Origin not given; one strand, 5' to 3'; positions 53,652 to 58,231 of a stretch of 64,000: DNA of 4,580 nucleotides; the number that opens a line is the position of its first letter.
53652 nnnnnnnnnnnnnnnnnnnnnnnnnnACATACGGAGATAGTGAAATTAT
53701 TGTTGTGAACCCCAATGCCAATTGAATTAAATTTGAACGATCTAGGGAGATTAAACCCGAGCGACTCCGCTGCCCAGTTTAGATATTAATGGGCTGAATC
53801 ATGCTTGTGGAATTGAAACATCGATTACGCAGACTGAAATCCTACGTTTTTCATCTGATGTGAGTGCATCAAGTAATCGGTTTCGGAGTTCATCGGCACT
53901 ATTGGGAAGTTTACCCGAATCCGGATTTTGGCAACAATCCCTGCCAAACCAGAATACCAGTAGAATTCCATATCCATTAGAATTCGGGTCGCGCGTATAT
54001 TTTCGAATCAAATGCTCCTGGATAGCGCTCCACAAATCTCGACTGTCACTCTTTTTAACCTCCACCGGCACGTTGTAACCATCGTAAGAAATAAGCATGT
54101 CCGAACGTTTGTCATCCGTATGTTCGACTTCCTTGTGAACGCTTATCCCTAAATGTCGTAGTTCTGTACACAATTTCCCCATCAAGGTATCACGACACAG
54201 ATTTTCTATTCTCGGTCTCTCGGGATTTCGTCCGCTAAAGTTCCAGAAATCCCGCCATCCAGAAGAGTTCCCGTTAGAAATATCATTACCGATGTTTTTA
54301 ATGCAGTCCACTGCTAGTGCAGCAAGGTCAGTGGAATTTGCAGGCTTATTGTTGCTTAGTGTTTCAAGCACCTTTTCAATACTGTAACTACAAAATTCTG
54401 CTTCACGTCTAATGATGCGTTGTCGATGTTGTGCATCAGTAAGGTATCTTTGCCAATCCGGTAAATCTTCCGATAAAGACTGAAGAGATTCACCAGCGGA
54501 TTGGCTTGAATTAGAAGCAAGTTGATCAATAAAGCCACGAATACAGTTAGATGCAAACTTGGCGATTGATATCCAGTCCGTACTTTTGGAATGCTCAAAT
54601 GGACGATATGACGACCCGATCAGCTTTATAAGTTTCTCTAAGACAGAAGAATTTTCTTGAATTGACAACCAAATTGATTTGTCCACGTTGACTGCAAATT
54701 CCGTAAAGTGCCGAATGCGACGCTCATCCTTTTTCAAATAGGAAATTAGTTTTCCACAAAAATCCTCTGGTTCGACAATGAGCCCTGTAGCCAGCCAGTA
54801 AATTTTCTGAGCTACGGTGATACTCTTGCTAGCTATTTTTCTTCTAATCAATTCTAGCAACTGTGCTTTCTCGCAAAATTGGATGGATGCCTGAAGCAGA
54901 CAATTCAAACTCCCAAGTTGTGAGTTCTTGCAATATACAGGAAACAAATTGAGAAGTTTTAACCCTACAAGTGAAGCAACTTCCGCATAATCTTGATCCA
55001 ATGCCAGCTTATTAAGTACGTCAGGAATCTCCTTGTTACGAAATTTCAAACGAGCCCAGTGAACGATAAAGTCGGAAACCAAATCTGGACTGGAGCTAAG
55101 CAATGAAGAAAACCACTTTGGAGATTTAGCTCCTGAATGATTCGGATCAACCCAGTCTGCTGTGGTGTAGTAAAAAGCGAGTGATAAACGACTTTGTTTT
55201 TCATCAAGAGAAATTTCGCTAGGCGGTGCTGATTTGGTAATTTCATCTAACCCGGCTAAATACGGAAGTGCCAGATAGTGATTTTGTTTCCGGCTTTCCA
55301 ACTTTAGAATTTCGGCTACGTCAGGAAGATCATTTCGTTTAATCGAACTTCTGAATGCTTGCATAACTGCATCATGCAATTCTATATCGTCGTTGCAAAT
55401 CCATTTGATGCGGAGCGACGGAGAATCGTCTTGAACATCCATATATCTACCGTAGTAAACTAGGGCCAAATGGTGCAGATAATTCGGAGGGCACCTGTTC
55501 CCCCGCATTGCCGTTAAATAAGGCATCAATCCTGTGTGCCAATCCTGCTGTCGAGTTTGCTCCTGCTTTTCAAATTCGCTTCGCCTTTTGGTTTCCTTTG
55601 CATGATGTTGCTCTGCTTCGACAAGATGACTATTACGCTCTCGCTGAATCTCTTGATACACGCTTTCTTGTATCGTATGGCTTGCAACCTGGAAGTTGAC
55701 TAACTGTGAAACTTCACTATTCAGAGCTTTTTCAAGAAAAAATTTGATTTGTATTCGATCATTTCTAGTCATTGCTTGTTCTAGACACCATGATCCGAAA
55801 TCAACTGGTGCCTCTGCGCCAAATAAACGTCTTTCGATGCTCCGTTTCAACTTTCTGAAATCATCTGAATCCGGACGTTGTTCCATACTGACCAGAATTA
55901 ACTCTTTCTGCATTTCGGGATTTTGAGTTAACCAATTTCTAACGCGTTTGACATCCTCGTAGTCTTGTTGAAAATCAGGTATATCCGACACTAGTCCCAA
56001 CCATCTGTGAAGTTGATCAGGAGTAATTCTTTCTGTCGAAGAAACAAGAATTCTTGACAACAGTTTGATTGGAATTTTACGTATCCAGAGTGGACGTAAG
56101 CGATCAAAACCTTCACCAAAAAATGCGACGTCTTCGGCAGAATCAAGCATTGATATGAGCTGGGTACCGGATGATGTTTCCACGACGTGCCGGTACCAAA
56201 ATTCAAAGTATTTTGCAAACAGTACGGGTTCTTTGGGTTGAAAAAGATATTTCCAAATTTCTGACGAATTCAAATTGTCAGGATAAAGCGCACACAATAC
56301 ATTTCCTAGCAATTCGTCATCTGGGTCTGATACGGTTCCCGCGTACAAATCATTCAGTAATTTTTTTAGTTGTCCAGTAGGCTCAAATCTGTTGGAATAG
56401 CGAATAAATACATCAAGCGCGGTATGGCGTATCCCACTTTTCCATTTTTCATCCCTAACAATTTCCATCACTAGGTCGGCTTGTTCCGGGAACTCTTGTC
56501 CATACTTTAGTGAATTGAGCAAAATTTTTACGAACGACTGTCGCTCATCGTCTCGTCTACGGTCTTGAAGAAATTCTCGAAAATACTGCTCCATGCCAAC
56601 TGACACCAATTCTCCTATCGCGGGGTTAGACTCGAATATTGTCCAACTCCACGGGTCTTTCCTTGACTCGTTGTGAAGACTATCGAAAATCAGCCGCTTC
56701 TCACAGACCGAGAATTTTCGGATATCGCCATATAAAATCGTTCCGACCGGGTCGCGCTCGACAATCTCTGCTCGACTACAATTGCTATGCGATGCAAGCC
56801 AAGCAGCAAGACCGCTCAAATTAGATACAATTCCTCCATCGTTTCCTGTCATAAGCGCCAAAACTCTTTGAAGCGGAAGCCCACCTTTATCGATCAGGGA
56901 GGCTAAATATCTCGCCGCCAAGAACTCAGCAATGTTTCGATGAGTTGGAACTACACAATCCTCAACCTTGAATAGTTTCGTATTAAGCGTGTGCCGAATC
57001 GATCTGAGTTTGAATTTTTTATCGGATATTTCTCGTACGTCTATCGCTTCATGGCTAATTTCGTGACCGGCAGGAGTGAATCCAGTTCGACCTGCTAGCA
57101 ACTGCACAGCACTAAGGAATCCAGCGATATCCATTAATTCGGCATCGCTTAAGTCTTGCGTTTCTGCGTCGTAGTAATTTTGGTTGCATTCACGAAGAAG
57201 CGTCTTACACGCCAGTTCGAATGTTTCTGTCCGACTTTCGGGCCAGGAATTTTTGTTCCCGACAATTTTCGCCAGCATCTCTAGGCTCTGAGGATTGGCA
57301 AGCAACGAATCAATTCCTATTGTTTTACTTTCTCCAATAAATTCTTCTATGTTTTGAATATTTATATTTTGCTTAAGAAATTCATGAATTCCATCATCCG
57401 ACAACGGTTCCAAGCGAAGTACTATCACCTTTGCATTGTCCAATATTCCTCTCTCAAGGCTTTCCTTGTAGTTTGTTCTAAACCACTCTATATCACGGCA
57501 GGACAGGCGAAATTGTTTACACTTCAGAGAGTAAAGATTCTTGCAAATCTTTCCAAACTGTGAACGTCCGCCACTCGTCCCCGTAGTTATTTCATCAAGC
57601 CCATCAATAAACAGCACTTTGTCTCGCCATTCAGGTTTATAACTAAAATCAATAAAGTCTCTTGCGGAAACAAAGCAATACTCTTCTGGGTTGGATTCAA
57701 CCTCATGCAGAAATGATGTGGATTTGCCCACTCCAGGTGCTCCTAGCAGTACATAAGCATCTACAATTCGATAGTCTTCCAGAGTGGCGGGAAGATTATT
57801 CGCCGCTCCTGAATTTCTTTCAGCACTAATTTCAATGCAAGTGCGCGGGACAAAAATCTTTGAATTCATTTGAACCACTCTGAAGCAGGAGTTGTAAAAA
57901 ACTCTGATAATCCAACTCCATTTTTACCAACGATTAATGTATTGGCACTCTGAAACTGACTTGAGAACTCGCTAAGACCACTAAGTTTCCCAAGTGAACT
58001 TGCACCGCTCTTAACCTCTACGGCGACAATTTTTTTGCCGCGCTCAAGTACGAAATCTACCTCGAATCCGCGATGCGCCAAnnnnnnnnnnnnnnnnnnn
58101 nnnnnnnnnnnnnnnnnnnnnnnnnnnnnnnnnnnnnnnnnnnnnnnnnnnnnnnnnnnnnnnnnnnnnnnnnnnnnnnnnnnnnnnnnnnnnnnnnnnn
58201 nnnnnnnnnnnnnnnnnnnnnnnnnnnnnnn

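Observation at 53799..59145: Two-gene ATPase-nuclease unit: a NACHT NTPase with a C-terminal PD-(D/E)xK module, coupled to a DUF4143 AAA ATPase (candidate undescribed defence system)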

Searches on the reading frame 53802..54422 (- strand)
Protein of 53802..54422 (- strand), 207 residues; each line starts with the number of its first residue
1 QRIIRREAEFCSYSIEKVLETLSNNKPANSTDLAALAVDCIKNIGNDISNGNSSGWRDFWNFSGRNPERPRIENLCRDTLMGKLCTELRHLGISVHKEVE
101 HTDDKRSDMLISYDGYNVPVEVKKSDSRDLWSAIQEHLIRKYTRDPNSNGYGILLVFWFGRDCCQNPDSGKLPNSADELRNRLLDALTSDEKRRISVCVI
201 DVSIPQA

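Call 39: predict_structure(alignment_id=A3)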
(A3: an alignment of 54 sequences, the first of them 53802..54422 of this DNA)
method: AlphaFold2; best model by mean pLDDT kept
length: 207 residues; sequences in the alignment: 54
mean_pLDDT: 82.2   pTM: 0.80
mean pLDDT of the five models: 82.2, 80.4, 78.2, 68.9, 65.4
residues with pLDDT >= 90: 105; 70-90: 64; 50-70: 15; < 50: 23
segments of 3 or more residues with pLDDT < 50: 1-20, 102-104
pLDDT, mean of each block of 10 residues (from residue 1): 37 45 71 93 89 79 87 93 91 83 61 93 92 87 84 95 81 93 93 94 84
secondary structure, 60 per line:
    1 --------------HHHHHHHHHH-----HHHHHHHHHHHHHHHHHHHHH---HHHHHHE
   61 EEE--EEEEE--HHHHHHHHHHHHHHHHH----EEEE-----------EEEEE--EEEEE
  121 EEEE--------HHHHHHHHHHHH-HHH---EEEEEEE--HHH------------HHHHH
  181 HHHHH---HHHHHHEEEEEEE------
elements in order: H15-24 H30-50 H54-59 E60-63 E66-70 H73-89 E94-97 E109-113 E116-124 H133-144 E152-158 H176-185 H189-194 E195-201

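Call 46: fold_search(model_id=the predicted structure, library=pdb)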
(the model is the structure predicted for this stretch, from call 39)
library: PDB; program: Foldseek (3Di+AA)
matches with E <= 10: 972; with E <= 0.001: 0
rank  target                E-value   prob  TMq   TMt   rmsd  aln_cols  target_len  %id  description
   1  6sce_A                1.2e-02  0.85  0.31  0.12  10.7       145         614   17  Structure of a Type III CRISPR defence DNA nuclease activated by cyclic oligoadenylate (released 2020-02-19)
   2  5gkj_B                1.7e-02  0.54  0.28  0.26   7.5       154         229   14  Structure of EndoMS in apo form (released 2016-11-02)
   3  8q42_A                1.8e-02  0.84  0.40  0.21  15.8       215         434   11  Crystal structure of cA4-bound Can2 (E341A) in complex with oligo-A DNA (released 2023-11-22)
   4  8q44_B                1.8e-02  0.51  0.31  0.17  16.4       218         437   11  Crystal structure of cA4-bound Can2 (E364R) in complex with oligo-T DNA (released 2023-11-22)
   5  5gke_A                2.2e-02  0.77  0.33  0.30   7.6       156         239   15  Structure of EndoMS-dsDNA1 complex (released 2016-11-02)
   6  2wiz_A                2.7e-02  0.91  0.27  0.40   4.2        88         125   15  Crystal structures of Holliday junction resolvases from Archaeoglobus fulgidus bound to DNA substrate (released 2009-05-26)
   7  3bm3_A                2.7e-02  0.30  0.28  0.24  14.3       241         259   11  Restriction endonuclease PspGI-substrate DNA complex (released 2008-09-16)
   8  8q3z_A                2.9e-02  0.77  0.41  0.21  15.6       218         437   10  Crystal structure of cA4-bound Can2 from Thermoanaerobacter brockii (released 2023-11-22)
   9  8q44_A                3.1e-02  0.38  0.30  0.17  16.6       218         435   12  Crystal structure of cA4-bound Can2 (E364R) in complex with oligo-T DNA (released 2023-11-22)
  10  7tic_E                3.1e-02  0.25  0.24  0.17  12.1       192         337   13  Structure of the yeast clamp loader (Replication Factor C RFC) bound to the sliding clamp (Proliferating Cell Nuclear  (released 2022-02-16)
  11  8q41_A                3.3e-02  0.57  0.34  0.19  12.6       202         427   15  Crystal structure of Can2 (E341A) bound to cA4 and TTTAAA ssDNA (released 2023-11-22)
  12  6vvo_E                3.5e-02  0.16  0.24  0.17  13.0       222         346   11  Structure of the human clamp loader (Replication Factor C, RFC) bound to the sliding clamp (Proliferating Cell Nuclear (released 2020-02-26)
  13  4tkd_C                4.0e-02  0.57  0.27  0.39   8.3       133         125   14  Sulfolobus solfataricus HJC mutants (released 2015-08-12)
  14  2wcw_A                4.8e-02  0.85  0.27  0.40   4.2        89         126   12  1.6A resolution structure of Archaeoglobus fulgidus Hjc, a Holliday junction resolvase from an archaeal hyperthermophi (released 2009-03-24)
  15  4dav_A                4.8e-02  0.66  0.34  0.31   6.6       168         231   14  The structure of Pyrococcus Furiosus SfsA in complex with DNA (released 2014-10-01)
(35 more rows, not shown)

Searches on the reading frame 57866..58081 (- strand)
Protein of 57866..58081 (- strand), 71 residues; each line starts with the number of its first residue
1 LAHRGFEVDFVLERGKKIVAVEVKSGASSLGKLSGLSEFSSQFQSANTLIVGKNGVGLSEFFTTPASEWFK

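Call 5: search_protein_families(library=pfam, proteins=[window:57866-58081:-], max_evalue=0.1)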
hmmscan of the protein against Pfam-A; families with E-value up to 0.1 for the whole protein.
window:57866-58081:- (71 aa): 2 families
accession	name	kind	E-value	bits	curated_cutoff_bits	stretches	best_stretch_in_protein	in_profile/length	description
PF13635.12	DUF4143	-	0.00017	21.8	28.1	1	4-26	137-160/160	Domain of unknown function (DUF4143)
PF18743.7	AHJR-like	-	0.05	13.6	26.1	1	6-43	43-79/123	REase_AHJR-like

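Call 6: search_protein_families(library=padloc, proteins=[window:57866-58081:-], max_evalue=0.1)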
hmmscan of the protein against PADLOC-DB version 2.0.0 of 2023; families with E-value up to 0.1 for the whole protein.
window:57866-58081:- (71 aa): 11 families
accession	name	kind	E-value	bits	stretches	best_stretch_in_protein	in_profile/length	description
PDLC04791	PDC-S01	-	3.9e-16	56.7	1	5-70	331-394/395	-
PDLC04790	PDC-S01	-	9.8e-06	22.5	1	3-45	344-388/422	-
PDLC04788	PDC-S01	-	1.1e-05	22.6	1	7-50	364-405/448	-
PDLC04786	PDC-S01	-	5.7e-05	20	1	5-57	366-416/439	-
PDLC04792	PDC-S01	-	0.00067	16.4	1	4-29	362-388/452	-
PDLC04789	PDC-S01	-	0.0016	15.6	1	4-54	319-367/375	-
PDLC04220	HEC-02B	-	0.02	12.8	1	8-49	36-77/172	-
PDLC00283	PtuA1|PtuA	-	0.026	11.6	1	36-64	17-45/448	AAA ATPase domain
PDLC01900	CARF4--CARF_PDDEXK_AAA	-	0.028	11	1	7-50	481-524/556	-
PDLC00271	PtuA1|PtuA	-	0.033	11.7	1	30-60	8-38/421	AAA ATPase domain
PDLC01903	CARF4--CARF_PDDEXK_TM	-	0.04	11.3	1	6-41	296-333/380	-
